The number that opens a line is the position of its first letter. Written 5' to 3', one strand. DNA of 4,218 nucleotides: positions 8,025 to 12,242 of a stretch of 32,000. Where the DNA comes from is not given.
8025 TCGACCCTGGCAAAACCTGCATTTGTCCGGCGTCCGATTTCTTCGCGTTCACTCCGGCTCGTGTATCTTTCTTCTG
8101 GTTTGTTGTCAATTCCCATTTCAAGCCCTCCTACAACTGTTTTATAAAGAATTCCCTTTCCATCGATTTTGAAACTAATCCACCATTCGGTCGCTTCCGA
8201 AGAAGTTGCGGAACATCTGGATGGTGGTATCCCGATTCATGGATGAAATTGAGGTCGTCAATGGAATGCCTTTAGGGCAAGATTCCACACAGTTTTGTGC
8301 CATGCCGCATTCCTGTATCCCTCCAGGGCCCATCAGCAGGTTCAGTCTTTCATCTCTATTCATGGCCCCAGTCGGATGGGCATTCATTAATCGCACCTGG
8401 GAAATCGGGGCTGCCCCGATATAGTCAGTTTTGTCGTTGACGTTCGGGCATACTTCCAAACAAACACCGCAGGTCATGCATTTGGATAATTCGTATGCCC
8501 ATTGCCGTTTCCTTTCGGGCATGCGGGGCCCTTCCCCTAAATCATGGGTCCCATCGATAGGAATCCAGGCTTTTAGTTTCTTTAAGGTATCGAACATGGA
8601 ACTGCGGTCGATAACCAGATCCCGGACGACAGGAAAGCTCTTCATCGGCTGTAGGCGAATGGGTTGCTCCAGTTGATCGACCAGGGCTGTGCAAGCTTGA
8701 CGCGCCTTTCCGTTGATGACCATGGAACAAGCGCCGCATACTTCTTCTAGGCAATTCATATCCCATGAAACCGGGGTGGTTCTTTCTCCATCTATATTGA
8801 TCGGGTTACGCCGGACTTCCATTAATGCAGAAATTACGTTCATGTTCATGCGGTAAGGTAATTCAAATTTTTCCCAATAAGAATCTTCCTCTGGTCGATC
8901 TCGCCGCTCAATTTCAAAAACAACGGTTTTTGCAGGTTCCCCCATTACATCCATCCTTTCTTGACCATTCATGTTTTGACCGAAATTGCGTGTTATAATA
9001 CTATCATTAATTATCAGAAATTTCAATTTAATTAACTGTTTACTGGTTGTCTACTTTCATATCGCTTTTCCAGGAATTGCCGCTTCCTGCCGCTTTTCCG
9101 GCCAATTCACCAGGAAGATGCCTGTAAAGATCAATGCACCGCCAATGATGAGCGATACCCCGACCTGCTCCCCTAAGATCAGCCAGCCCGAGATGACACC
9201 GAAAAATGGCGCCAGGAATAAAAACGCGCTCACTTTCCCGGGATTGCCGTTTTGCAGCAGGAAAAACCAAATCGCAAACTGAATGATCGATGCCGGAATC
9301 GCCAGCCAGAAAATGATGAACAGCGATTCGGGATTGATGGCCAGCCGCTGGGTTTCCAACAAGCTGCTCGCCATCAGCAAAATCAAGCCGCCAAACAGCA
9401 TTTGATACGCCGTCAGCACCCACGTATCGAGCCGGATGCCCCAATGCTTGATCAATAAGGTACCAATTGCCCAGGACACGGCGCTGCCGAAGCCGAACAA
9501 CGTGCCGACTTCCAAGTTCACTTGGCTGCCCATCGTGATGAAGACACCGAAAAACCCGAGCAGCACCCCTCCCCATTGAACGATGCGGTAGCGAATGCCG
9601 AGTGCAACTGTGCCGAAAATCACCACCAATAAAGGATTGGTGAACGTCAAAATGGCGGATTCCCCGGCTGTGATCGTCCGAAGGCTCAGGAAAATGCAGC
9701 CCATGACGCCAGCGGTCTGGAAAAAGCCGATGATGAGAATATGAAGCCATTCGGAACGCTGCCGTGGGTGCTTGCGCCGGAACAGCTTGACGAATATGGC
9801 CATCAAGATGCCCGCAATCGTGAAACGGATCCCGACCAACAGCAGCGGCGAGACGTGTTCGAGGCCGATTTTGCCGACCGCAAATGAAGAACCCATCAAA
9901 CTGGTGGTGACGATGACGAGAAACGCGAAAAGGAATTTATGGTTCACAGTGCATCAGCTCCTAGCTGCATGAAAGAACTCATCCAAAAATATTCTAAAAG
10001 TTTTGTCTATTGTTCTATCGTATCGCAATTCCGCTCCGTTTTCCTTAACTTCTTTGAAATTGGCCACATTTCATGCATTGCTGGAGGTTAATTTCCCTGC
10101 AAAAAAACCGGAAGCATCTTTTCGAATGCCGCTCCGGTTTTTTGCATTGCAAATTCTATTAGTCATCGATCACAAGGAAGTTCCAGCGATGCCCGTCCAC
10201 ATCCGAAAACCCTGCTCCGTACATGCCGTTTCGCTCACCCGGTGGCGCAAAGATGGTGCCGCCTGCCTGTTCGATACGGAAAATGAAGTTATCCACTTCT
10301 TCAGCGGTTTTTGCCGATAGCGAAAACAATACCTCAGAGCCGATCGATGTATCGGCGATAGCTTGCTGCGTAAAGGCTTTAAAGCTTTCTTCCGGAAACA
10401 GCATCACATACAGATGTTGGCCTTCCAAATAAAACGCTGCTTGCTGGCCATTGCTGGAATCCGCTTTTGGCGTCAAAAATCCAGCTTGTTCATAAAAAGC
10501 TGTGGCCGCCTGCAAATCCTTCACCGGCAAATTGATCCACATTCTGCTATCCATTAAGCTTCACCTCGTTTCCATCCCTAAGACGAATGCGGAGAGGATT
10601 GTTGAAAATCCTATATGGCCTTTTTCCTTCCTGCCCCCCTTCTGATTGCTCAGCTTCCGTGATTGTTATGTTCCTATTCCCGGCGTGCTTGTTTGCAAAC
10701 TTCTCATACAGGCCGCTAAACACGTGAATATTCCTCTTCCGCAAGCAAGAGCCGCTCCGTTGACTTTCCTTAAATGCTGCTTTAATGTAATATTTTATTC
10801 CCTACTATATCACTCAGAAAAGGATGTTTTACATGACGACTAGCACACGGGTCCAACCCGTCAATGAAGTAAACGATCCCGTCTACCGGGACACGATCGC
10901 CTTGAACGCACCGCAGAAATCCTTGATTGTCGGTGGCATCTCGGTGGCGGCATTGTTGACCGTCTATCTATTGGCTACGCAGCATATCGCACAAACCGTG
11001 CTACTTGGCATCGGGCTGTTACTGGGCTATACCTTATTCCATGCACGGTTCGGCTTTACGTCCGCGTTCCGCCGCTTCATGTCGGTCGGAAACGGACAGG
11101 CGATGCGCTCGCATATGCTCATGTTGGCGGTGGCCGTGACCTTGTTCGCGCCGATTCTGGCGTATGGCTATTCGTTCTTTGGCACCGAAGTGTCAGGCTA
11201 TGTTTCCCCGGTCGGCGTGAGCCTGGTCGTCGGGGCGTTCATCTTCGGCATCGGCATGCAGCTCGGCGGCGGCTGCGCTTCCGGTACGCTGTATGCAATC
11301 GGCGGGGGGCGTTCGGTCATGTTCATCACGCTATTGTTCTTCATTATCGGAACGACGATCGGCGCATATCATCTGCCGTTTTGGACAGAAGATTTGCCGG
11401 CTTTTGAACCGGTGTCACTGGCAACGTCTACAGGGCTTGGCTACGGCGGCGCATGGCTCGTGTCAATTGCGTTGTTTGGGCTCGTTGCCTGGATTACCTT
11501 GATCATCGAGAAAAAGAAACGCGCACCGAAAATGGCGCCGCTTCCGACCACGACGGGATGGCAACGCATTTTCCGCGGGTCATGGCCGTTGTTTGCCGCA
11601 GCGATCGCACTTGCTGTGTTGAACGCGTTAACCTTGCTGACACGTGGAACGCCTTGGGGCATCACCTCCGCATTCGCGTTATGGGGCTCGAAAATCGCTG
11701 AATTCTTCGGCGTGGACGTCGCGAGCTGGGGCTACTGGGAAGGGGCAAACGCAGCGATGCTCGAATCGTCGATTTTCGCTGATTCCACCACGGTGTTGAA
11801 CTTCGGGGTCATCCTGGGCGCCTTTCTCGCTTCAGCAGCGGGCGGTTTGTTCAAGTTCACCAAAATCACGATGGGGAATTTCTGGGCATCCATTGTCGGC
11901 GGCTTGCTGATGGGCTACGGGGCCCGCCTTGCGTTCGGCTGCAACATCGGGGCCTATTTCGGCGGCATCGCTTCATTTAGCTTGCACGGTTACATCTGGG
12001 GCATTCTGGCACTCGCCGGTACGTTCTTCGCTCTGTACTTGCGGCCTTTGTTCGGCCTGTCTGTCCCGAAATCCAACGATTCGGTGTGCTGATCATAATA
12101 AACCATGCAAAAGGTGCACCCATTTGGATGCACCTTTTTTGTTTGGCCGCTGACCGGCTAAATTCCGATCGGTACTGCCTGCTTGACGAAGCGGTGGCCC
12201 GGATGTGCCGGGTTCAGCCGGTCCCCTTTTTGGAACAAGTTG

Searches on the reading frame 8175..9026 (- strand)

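Call 70: search_protein_families(library=pfam, proteins=[window:8175-9026:-], max_evalue=0.00001)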
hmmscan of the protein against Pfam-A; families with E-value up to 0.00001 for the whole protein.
window:8175-9026:- (283 aa): 4 families
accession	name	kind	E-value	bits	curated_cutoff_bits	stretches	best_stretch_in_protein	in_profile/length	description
PF13085.11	Fer2_3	-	7.1e-30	103.6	27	1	37-145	2-106/107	2Fe-2S iron-sulfur cluster binding domain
PF13183.11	Fer4_8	-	5.6e-09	36.9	27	1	179-254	1-68/68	4Fe-4S dicluster domain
PF12838.12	Fer4_7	-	2.3e-07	31.6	27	0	171-194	26-49/52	4Fe-4S dicluster domain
PF13187.11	Fer4_9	-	5.5e-07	29.9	27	0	173-195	23-49/52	4Fe-4S dicluster domain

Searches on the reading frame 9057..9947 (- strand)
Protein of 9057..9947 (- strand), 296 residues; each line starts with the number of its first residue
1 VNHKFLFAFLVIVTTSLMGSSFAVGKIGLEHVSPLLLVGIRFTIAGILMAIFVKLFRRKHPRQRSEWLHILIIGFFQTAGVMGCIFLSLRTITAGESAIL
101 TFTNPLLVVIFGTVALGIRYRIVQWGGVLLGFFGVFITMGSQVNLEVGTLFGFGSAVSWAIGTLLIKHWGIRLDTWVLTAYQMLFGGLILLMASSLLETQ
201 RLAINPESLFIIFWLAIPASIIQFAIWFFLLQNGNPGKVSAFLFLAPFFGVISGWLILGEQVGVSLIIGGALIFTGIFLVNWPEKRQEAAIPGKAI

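Call 3: search_protein_families(library=pfam, proteins=[window:9057-9947:-])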
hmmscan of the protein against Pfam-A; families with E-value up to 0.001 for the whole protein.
window:9057-9947:- (296 aa): 1 family
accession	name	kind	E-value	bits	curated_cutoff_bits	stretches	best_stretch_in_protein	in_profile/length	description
PF00892.27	EamA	-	2.1e-44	151.5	28.2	2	8-139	4-134/135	EamA-like transporter family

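Call 4: search_protein_families(library=ncbifam, proteins=[window:9057-9947:-])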
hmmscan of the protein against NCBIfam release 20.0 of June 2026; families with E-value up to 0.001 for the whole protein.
window:9057-9947:- (296 aa): 5 families
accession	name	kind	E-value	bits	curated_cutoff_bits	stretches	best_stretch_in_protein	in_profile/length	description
TIGR00950.1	2A78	equivalog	3.4e-33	115.2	230.2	1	18-276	1-262/264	carboxylate/amino acid/amine transporter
NF008432.0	PRK11272.1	equivalog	1.2e-30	106.8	270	1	16-287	20-292/294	drug/metabolite exporter YedA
NF008523.0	PRK11453.1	equivalog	3e-13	50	472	1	6-280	7-285/299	O-acetylserine/cysteine exporter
NF050091.1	ArAmAcExpYddG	equivalog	2.1e-12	47.2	300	1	13-160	11-160/285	aromatic amino acid exporter YddG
TIGR02893.2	spore_yabQ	equivalog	0.00053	20.2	32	1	177-252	5-79/88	spore cortex biosynthesis protein YabQ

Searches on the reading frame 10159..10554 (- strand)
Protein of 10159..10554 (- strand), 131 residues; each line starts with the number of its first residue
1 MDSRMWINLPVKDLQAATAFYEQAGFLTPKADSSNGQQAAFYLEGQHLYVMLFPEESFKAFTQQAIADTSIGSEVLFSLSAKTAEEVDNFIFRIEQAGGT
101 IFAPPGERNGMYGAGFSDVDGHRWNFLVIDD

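Call 70: search_protein_families(library=pfam, proteins=[window:10159-10554:-], max_evalue=0.00001)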
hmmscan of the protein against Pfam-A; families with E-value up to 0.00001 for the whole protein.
window:10159-10554:- (131 aa): 1 family
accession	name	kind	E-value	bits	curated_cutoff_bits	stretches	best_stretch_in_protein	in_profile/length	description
PF00903.31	Glyoxalase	-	6.5e-07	30.2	20.6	1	6-126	4-121/121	Glyoxalase/Bleomycin resistance protein/Dioxygenase superfamily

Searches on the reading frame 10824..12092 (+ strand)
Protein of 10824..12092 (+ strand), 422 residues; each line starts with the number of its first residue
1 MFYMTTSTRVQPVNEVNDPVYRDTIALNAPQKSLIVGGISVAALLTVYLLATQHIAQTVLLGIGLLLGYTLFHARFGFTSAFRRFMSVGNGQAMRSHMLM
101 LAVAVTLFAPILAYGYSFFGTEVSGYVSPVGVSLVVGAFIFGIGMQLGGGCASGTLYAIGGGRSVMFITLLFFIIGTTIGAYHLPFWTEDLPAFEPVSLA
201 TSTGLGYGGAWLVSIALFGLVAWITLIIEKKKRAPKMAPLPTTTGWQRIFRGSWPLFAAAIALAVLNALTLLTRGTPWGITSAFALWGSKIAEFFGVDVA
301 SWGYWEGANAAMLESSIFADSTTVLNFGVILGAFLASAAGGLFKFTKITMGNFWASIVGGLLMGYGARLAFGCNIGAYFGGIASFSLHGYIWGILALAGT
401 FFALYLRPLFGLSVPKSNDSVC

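Call 3: search_protein_families(library=pfam, proteins=[window:10824-12092:+])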
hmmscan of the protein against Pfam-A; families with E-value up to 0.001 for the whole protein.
window:10824-12092:+ (422 aa): 1 family
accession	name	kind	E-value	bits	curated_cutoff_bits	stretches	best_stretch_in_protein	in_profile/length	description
PF04143.19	Sulf_transp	-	2.2e-69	234.9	27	1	73-401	1-309/310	Sulphur transport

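Call 4: search_protein_families(library=ncbifam, proteins=[window:10824-12092:+])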
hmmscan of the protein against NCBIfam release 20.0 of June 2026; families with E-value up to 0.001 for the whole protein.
window:10824-12092:+ (422 aa): 3 families
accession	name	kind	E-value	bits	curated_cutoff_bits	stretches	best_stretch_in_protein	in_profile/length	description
NF033796.1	selen_YedE_FdhT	exception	1.9e-41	142.5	350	2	249-405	2-156/387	selenium metabolism membrane protein YedE/FdhT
NF052577.1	ThSTportTsuASprch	equivalog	8.4e-22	78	400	1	62-405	7-325/330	thiosulfate transporter TsuA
NF041049.1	thio_trans_TsuA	exception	1.8e-16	60.2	645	1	63-407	10-338/348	thiosulfate utilization transporter TsuA/YeeE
